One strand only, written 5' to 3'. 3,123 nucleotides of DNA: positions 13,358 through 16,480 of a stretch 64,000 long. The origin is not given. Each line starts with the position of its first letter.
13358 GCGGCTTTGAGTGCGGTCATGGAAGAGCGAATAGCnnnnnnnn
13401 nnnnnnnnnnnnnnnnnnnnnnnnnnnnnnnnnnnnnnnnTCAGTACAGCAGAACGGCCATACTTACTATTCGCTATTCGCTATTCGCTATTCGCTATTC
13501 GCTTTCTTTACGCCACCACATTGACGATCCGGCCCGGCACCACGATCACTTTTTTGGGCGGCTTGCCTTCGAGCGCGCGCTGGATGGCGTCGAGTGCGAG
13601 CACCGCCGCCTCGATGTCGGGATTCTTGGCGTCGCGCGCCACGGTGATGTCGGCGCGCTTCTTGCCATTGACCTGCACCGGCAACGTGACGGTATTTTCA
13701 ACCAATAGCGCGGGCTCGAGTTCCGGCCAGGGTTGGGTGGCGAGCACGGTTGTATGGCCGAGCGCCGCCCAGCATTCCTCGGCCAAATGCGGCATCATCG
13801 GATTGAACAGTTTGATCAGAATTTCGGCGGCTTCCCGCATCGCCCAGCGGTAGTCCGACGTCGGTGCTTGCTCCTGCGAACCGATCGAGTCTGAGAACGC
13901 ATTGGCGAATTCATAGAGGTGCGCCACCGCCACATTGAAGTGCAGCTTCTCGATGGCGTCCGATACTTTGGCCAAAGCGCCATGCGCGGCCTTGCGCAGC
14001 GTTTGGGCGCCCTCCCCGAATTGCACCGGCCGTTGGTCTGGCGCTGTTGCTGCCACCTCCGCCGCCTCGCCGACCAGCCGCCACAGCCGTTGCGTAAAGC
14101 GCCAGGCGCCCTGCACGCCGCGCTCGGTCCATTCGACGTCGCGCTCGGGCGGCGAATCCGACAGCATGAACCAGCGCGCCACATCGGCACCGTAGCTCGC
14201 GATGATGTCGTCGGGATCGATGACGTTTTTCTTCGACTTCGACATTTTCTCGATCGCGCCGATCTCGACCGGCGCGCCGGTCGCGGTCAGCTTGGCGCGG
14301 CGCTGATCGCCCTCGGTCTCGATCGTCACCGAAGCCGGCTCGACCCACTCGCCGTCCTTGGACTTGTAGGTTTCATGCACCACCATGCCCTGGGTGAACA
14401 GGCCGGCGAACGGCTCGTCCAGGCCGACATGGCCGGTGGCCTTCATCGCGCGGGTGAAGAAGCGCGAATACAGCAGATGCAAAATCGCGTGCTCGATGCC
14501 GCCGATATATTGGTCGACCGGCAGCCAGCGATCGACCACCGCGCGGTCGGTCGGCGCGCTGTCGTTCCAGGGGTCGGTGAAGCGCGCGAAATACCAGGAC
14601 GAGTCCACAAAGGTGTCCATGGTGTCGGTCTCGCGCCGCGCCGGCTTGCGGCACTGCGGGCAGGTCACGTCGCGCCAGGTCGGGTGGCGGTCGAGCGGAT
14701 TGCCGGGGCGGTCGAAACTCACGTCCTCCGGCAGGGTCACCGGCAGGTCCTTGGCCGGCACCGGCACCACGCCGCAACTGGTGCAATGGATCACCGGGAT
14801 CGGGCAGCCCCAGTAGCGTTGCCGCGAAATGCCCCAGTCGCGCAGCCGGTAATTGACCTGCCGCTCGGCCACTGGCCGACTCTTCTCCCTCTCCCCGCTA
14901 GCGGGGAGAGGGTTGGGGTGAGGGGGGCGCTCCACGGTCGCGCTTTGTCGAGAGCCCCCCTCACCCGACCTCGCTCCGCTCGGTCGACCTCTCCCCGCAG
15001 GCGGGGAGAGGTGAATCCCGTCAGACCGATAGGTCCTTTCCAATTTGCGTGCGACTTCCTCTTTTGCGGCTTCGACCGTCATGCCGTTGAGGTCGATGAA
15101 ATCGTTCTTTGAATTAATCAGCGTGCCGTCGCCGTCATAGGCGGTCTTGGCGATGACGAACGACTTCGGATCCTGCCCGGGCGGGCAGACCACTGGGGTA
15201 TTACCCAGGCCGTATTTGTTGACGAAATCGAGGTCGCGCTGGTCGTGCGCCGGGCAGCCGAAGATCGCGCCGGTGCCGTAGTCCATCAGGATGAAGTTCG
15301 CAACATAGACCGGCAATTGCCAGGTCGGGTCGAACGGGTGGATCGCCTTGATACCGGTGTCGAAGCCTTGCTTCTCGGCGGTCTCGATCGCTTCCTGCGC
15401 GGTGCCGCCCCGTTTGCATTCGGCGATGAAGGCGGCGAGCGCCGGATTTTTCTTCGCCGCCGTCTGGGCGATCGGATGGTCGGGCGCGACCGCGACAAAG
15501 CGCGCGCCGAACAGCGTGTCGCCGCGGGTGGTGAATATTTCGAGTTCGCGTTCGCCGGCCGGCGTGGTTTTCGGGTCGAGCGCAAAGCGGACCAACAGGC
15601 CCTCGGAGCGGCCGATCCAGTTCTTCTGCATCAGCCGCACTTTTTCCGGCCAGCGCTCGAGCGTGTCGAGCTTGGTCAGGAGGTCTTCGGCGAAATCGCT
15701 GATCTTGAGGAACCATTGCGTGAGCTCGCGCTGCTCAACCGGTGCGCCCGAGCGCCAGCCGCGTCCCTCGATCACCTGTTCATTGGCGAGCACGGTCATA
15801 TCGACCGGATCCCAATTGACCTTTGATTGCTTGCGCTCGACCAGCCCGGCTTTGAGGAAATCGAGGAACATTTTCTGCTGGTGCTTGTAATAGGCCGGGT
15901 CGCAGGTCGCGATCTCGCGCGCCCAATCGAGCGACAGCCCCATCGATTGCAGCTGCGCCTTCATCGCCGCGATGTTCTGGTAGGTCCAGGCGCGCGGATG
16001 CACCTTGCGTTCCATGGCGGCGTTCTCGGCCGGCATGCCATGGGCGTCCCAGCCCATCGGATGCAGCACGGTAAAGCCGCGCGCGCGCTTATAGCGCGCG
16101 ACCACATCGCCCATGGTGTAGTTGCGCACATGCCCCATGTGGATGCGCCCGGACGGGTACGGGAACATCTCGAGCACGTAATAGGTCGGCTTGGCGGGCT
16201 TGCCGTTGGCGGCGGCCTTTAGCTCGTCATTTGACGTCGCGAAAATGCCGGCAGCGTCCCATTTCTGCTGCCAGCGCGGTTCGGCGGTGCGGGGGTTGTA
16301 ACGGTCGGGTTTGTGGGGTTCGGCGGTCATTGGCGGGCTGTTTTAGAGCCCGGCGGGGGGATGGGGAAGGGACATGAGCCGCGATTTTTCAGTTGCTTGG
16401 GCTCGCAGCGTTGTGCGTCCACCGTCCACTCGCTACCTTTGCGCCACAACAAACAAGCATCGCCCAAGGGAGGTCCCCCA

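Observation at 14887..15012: A 126-bp nested-palindrome repeat is inserted in frame in the essential leuS gene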

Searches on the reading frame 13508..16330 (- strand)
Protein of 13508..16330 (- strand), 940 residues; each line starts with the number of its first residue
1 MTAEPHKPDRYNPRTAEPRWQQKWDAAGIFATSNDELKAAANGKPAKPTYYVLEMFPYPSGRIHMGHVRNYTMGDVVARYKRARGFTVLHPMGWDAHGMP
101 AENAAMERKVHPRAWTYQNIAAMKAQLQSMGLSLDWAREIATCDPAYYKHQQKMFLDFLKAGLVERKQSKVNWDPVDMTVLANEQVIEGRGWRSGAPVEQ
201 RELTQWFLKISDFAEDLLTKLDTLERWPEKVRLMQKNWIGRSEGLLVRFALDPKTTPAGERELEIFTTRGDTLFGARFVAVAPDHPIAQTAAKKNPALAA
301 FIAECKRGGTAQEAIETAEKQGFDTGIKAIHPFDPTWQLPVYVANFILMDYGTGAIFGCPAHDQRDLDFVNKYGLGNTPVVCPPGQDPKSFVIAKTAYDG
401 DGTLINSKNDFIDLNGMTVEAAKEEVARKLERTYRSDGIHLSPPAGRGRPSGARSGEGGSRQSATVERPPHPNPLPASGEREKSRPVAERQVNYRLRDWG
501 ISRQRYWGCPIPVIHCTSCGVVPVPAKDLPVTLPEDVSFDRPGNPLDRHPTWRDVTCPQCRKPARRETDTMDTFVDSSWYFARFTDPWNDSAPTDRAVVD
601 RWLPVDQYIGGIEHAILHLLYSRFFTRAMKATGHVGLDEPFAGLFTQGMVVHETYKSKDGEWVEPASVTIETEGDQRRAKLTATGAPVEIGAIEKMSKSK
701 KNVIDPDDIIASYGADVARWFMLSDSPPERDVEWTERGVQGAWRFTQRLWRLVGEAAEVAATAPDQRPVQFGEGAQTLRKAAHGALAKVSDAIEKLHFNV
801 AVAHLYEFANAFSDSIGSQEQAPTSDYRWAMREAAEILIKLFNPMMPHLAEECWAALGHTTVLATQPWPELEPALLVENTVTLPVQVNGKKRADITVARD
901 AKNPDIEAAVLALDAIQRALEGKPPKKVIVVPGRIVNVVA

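Call 6: find_homologous_proteins(query=window:13508-16330:-, max_evalue=1e-50)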
Query window:13508-16330:- (940 aa): 8000 proteins with E <= 1e-50 among 8000 candidates; the best 120 are listed.
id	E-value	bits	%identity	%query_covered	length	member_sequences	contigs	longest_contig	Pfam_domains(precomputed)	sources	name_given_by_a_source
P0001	0.0e+0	2210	100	100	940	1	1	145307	PF09334.18,PF01406.26,PF08264.20,PF13603.13,PF00133.29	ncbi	-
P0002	0.0e+0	1869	86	100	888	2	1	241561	PF09334.18,PF01406.26,PF08264.20,PF13603.13,PF00133.29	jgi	jgi:leucyl-tRNA synthetase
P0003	0.0e+0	1850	85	100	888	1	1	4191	PF09334.18,PF01406.26,PF08264.20,PF13603.13,PF01921.25,PF00133.29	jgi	jgi:leucyl-tRNA synthetase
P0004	0.0e+0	1802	83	100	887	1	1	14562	PF09334.18,PF01406.26,PF08264.20,PF13603.13,PF01921.25,PF00133.29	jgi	jgi:leucyl-tRNA synthetase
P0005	0.0e+0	1799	83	100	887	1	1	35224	PF09334.18,PF01406.26,PF08264.20,PF13603.13,PF01921.25,PF00133.29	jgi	jgi:leucyl-tRNA synthetase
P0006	0.0e+0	1793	82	100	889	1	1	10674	PF09334.18,PF08264.20,PF13603.13,PF00133.29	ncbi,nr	ncbi:MAG: leucine--tRNA ligase [Rhizobiales bacterium]|nr:leucine--tRNA ligase [Hyphomicrobiales bac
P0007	0.0e+0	1790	82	100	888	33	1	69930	PF09334.18,PF08264.20,PF13603.13,PF01921.25,PF00133.29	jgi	-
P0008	0.0e+0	1730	80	99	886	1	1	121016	PF09334.18,PF01406.26,PF08264.20,PF13603.13,PF01921.25,PF00133.29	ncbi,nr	ncbi:MAG: leucine--tRNA ligase [Hyphomicrobiales bacterium]|nr:leucine--tRNA ligase [Hyphomicrobiale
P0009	0.0e+0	1722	79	99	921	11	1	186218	PF09334.18,PF08264.20,PF13603.13,PF00133.29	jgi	jgi:leucyl-tRNA synthetase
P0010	0.0e+0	1719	80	99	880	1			PF09334.18,PF08264.20,PF13603.13,PF00133.29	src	-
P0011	0.0e+0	1712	78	100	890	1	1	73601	PF09334.18,PF08264.20,PF13603.13,PF00133.29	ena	-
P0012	0.0e+0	1694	78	100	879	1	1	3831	PF09334.18,PF08264.20,PF13603.13,PF01921.25,PF00133.29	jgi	-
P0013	0.0e+0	1688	77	100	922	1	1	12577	PF09334.18,PF08264.20,PF13603.13,PF00133.29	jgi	jgi:leucyl-tRNA synthetase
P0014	0.0e+0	1688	85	91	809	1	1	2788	PF09334.18,PF08264.20,PF13603.13,PF00133.29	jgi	jgi:leucyl-tRNA synthetase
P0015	0.0e+0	1683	77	100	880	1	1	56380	PF09334.18,PF01406.26,PF08264.20,PF13603.13,PF00133.29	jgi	jgi:leucyl-tRNA synthetase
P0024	0.0e+0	1671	77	99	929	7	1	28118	PF09334.18,PF01406.26,PF08264.20,PF13603.13,PF01921.25,PF00133.29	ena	-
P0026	0.0e+0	1670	77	100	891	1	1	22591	PF09334.18,PF08264.20,PF13603.13,PF00133.29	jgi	jgi:leucyl-tRNA synthetase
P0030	0.0e+0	1664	77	100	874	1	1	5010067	PF09334.18,PF08264.20,PF13603.13,PF00133.29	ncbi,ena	-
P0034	0.0e+0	1662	77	100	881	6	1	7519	PF09334.18,PF08264.20,PF13603.13,PF00133.29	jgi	jgi:leucyl-tRNA synthetase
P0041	0.0e+0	1651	76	100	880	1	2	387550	PF09334.18,PF01406.26,PF08264.20,PF13603.13,PF00133.29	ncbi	-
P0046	0.0e+0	1647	74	100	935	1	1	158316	PF09334.18,PF08264.20,PF13603.13,PF00133.29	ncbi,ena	-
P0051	0.0e+0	1641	74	100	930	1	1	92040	PF09334.18,PF08264.20,PF13603.13,PF00133.29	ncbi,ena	-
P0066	0.0e+0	1635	75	100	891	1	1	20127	PF09334.18,PF01406.26,PF08264.20,PF13603.13,PF01921.25,PF00133.29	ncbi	-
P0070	0.0e+0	1634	75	99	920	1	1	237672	PF09334.18,PF08264.20,PF13603.13,PF01921.25,PF00133.29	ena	-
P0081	0.0e+0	1631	75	99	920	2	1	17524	PF09334.18,PF08264.20,PF13603.13,PF00133.29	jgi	jgi:leucyl-tRNA synthetase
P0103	0.0e+0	1620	75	100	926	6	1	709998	PF09334.18,PF08264.20,PF13603.13,PF00133.29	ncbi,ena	-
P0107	0.0e+0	1619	74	100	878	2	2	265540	PF09334.18,PF01406.26,PF08264.20,PF13603.13,PF00133.29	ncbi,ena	-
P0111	0.0e+0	1619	74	99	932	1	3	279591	PF09334.18,PF08264.20,PF13603.13,PF00133.29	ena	-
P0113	0.0e+0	1618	75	99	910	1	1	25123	PF09334.18,PF01406.26,PF08264.20,PF13603.13,PF00133.29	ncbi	-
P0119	0.0e+0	1616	74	100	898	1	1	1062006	PF09334.18,PF08264.20,PF13603.13,PF00133.29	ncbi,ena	-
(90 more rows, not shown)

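Call 9: find_encoding_contigs(protein=P0001, flank=10000, max_places=2)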
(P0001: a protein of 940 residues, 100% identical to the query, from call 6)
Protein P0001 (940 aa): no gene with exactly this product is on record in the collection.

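Call 10: find_encoding_contigs(protein=P0009, flank=10000, max_places=2)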
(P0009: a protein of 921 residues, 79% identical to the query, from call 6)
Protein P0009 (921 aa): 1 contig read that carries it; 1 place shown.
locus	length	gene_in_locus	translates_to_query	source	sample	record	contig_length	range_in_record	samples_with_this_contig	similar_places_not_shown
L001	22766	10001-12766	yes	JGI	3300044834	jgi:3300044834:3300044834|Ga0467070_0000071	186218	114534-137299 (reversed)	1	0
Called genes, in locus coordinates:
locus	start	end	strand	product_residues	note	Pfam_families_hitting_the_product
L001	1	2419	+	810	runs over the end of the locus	PF13491:FtsK_4TM, PF17854:FtsK_alpha, PF01580:FtsK_SpoIIIE, PF09397:FtsK_gamma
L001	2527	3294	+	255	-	PF03548:LolA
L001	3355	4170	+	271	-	PF03372:Exo_endo_phos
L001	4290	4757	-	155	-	PF00027:cNMP_binding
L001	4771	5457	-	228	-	PF00072:Response_reg, PF00486:Trans_reg_C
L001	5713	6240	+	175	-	PF03734:YkuD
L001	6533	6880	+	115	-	-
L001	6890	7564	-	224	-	PF01168:Ala_racemase_N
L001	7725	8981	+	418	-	PF06779:MFS_4 (weak), PF07690:MFS_1, PF03092:BT1 (faint), PF00083:Sugar_tr, PF07690:MFS_1, PF00083:Sugar_tr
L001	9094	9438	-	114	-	PF01381:HTH_3, PF13560:HTH_31 (weak)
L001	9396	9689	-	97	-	PF04365:BrnT_toxin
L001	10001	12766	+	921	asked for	PF00133:tRNA-synt_1, PF09334:tRNA-synt_1g, PF13603:tRNA-synt_1_2, PF00133:tRNA-synt_1, PF08264:Anticodon_1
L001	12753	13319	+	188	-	PF04390:LptE (weak)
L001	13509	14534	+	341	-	PF06144:DNA_pol3_delta (weak)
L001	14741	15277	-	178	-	-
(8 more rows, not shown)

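Call 11: find_encoding_contigs(protein=P0002, flank=10000, max_places=2)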
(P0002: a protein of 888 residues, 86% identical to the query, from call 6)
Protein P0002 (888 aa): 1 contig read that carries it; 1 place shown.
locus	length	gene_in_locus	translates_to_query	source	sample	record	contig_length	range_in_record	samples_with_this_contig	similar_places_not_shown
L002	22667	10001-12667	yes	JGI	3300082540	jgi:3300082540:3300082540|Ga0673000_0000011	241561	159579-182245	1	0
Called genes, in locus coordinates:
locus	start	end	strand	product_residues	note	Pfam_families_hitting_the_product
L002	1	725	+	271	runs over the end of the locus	PF03372:Exo_endo_phos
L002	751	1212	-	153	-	PF00027:cNMP_binding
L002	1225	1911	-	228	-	PF00072:Response_reg, PF00486:Trans_reg_C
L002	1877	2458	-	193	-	-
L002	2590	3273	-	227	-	PF01168:Ala_racemase_N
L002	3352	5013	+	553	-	PF02743:dCache_1, PF00672:HAMP (weak), PF00990:GGDEF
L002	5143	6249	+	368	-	-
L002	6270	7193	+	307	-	-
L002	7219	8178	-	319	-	PF00248:Aldo_ket_red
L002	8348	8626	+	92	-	PF05015:HigB-like_toxin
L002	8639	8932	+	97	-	PF12844:HTH_19 (weak), PF01381:HTH_3 (weak), PF15943:YdaS_toxin (weak)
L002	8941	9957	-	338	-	PF04909:Amidohydro_2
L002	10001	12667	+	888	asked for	PF00133:tRNA-synt_1, PF01406:tRNA-synt_1e (faint), PF09334:tRNA-synt_1g, PF13603:tRNA-synt_1_2, PF00133:tRNA-synt_1, PF09334:tRNA-synt_1g (weak), PF08264:Anticodon_1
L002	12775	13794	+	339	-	PF06144:DNA_pol3_delta (weak)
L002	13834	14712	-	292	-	PF02195:ParB_N, PF17762:HTH_ParB, PF23552:ParB_C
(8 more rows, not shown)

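Call 13: find_related_loci(query=P0001, collection=genome_contigs, flank=10000)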
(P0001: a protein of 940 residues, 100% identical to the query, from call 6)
Query P0001 (940 aa) in genome_contigs; peptide patterns used: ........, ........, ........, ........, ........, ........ (x = any residue, [..] = any of these).
600 stretches matched a pattern (row limit reached: there are more); 600 encode a relative of the query (tblastn E <= 1e-3); the best 80 are kept; 80 distinct loci.
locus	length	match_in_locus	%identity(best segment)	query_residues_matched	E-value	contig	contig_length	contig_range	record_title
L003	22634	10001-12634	74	5-940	0e+0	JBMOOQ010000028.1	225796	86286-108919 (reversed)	MAG: Pseudomonadota bacterium isolate Betzabe_MAG106 MAG106_28, whole genome shotgun sequence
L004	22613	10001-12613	67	9-940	0e+0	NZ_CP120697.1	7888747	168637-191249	Bradyrhizobium sp. STM 3557 chromosome, complete genome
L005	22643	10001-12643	67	5-940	0e+0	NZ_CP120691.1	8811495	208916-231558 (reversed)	Bradyrhizobium sp. LMG 9283 chromosome, complete genome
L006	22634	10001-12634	67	2-940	0e+0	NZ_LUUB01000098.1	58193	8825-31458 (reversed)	Bradyrhizobium centrolobii strain BR 10245 contig67, whole genome shotgun sequence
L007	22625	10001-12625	67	9-940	0e+0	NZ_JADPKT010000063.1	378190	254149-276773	Bradyrhizobium sp. 138 13LoS15_1_6, whole genome shotgun sequence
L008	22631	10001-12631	66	1-939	0e+0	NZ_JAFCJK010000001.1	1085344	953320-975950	Bradyrhizobium lablabi strain SZCCT0422 NODE_1, whole genome shotgun sequence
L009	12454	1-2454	72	79-940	0e+0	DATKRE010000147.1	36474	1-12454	MAG TPA_asm: Xanthobacteraceae bacterium isolate SMAG_U14020 k141_1513323, whole genome shotgun sequence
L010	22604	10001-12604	65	9-939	0e+0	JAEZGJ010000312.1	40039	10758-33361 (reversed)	MAG: Proteobacteria bacterium isolate OH_CBrB_91 k127_2095189, whole genome shotgun sequence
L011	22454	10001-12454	71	68-940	0e+0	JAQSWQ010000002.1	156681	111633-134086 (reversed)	MAG: Microvirga sp. isolate C_No_T20_C_bin.82 scaffold_74, whole genome shotgun sequence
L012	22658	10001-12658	71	1-939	0e+0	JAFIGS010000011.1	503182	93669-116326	MAG: Pseudolabrys sp. isolate HJP_bin35 k141_48094, whole genome shotgun sequence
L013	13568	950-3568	64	7-939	0e+0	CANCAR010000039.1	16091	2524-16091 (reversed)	MAG: Hyphomicrobiales bacterium isolate JR-MC-D-240519-167 genome assembly, contig: JR-MC-D-240519-C4688, whole genome s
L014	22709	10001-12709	63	10-940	0e+0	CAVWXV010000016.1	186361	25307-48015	MAG: uncultured Alphaproteobacteria bacterium isolate MFD03726.bin.2.27 genome assembly, contig: contig_74140, whole gen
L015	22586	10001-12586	63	1-939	0e+0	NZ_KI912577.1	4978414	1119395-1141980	Methylobacterium sp. 10 K368DRAFT_scaffold00001.1, whole genome shotgun sequence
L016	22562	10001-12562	65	5-939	0e+0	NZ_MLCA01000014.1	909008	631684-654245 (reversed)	Methylobacterium oryzae strain TC3-10 Scaffold_14, whole genome shotgun sequence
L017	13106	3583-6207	62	4-939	0e+0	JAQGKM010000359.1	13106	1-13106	MAG: Hyphomicrobiales bacterium isolate RYN_511 scaffold_70587, whole genome shotgun sequence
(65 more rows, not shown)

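Call 19: list_cluster_members(proteins=[P0001, P0046, P0051, P0103, P0113, P0119, P0030, P0107, P0041, P0066])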
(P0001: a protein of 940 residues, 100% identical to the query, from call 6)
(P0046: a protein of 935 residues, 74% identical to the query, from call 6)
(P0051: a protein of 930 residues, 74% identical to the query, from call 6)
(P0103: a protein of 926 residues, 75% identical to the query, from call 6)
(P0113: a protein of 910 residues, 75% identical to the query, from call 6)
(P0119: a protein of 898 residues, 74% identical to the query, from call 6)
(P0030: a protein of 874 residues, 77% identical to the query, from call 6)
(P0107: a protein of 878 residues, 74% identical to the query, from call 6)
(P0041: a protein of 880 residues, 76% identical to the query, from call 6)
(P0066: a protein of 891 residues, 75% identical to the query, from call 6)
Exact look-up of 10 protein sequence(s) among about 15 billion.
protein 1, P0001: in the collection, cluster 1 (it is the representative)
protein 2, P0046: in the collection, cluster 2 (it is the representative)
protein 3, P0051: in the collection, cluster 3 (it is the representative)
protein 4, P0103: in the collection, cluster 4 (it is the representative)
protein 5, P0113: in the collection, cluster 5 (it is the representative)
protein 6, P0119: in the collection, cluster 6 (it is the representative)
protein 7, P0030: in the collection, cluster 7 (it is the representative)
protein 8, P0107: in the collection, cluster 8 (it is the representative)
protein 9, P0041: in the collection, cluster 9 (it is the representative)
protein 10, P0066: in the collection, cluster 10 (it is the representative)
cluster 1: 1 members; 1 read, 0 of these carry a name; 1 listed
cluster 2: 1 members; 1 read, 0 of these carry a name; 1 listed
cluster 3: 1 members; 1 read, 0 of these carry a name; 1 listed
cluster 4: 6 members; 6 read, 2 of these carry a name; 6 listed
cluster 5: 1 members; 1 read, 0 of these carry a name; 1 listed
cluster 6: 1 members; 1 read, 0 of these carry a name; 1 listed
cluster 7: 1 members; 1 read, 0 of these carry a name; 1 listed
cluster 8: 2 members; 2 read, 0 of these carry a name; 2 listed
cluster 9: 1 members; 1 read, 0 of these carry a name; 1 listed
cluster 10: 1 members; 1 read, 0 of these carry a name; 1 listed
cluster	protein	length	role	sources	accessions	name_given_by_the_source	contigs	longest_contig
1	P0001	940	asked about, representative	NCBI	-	-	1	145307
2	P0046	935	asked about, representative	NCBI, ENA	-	-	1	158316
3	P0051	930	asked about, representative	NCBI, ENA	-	-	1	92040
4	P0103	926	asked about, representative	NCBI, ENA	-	-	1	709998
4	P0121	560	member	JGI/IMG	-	leucyl-tRNA synthetase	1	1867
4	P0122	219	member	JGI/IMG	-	leucyl-tRNA synthetase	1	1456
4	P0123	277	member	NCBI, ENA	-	-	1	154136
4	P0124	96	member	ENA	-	-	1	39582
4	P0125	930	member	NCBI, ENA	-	-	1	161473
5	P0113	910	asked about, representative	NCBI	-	-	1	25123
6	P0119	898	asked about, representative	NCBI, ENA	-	-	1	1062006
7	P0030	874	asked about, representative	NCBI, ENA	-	-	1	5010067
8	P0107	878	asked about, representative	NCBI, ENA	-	-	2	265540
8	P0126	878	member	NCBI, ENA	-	-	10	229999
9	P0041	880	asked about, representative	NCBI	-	-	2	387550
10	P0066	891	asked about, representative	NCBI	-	-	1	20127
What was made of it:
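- Tried and rejected: The exact protein of the window is not in the contig index (call 9), and the cluster look-up gave no organism names (call 19).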

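Call 20: find_encoding_contigs(protein=P0070, flank=10000, max_places=1)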
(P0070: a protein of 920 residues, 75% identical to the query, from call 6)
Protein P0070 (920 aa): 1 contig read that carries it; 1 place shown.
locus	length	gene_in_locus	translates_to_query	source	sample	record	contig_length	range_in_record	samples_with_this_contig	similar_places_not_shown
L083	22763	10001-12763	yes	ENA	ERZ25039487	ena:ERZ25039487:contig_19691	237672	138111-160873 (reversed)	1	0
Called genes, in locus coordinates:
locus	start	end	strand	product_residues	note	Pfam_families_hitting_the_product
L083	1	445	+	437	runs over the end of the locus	PF12867:DinB_2 (weak), PF03781:FGE-sulfatase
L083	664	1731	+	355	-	PF00586:AIRS, PF02769:AIRS_C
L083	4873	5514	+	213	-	-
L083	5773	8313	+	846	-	PF05231:MASE1, PF00989:PAS, PF08448:PAS_4 (weak), PF13426:PAS_9, PF00512:HisKA, PF02518:HATPase_c, PF00072:Response_reg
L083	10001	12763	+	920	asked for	PF00133:tRNA-synt_1, PF01921:tRNA-synt_1f (faint), PF09334:tRNA-synt_1g, PF13603:tRNA-synt_1_2, PF09334:tRNA-synt_1g (weak), PF00133:tRNA-synt_1 (weak), PF08264:Anticodon_1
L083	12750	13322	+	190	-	-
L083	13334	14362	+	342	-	PF06144:DNA_pol3_delta (weak)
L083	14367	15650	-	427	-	PF00005:ABC_tran, PF09821:AAA_assoc_C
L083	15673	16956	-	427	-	PF00528:BPD_transp_1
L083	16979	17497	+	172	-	-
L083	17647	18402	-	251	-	PF01145:Band_7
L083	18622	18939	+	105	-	PF13467:RHH_4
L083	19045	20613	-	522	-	PF00732:GMC_oxred_N, PF05199:GMC_oxred_C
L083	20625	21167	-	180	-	-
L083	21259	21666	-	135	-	-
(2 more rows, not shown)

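Call 21: find_encoding_contigs(protein=P0046, flank=10000, max_places=1)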
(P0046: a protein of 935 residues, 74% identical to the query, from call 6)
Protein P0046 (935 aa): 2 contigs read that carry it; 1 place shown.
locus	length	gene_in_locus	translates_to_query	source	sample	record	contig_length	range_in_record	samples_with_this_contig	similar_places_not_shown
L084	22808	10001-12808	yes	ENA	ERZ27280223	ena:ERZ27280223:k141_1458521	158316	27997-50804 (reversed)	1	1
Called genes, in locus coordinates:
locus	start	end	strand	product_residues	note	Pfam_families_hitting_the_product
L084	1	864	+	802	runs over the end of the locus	PF13491:FtsK_4TM, PF17854:FtsK_alpha, PF01580:FtsK_SpoIIIE, PF09397:FtsK_gamma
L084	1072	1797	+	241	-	PF03548:LolA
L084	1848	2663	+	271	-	PF03372:Exo_endo_phos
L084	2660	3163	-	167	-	PF00027:cNMP_binding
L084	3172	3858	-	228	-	PF00072:Response_reg, PF00486:Trans_reg_C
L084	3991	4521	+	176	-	PF03734:YkuD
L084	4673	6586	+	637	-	PF01935:DUF87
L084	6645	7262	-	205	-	PF08241:Methyltransf_11, PF13649:Methyltransf_25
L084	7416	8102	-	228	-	PF01168:Ala_racemase_N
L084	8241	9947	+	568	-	PF02743:dCache_1, PF22588:dCache_1_like (faint), PF00990:GGDEF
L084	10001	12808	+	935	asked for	PF00133:tRNA-synt_1, PF09334:tRNA-synt_1g, PF13603:tRNA-synt_1_2, PF00133:tRNA-synt_1, PF09334:tRNA-synt_1g (weak), PF00133:tRNA-synt_1, PF08264:Anticodon_1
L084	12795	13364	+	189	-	PF04390:LptE (weak)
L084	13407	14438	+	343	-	PF06144:DNA_pol3_delta (weak)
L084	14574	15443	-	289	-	PF02195:ParB_N, PF17762:HTH_ParB, PF23552:ParB_C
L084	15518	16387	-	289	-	PF00142:Fer4_NifH (faint), PF02374:ArsA_ATPase (weak), PF06564:CBP_BcsQ, PF09140:MipZ, PF10609:ParA, PF13614:AAA_31, PF01656:CbiA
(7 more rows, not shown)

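Call 22: find_encoding_contigs(protein=P0103, flank=10000, max_places=1)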
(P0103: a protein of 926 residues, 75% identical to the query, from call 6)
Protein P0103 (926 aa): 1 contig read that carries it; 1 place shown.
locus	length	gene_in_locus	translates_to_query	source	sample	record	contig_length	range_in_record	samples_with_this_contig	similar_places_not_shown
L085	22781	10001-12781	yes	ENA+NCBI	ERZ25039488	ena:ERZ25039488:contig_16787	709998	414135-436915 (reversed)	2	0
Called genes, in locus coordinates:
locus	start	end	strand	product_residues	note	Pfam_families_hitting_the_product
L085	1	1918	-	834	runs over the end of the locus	PF00884:Sulfatase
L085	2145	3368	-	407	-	PF01757:Acyl_transf_3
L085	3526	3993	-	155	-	PF19112:VanA_C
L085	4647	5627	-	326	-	PF00248:Aldo_ket_red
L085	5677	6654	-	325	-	PF07478:Dala_Dala_lig_C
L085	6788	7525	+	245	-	-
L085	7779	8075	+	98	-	PF01909:NTP_transf_2, PF18765:Polbeta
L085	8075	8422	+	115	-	PF01934:HepT-like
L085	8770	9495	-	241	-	PF18734:HEPN_AbiU2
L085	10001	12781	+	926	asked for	PF00133:tRNA-synt_1, PF09334:tRNA-synt_1g, PF13603:tRNA-synt_1_2, PF00133:tRNA-synt_1, PF08264:Anticodon_1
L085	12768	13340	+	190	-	-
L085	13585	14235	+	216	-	PF06144:DNA_pol3_delta (weak)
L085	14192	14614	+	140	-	-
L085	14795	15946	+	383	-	PF00144:Beta-lactamase, PF13354:Beta-lactamase2 (faint)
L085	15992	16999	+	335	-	PF03401:TctC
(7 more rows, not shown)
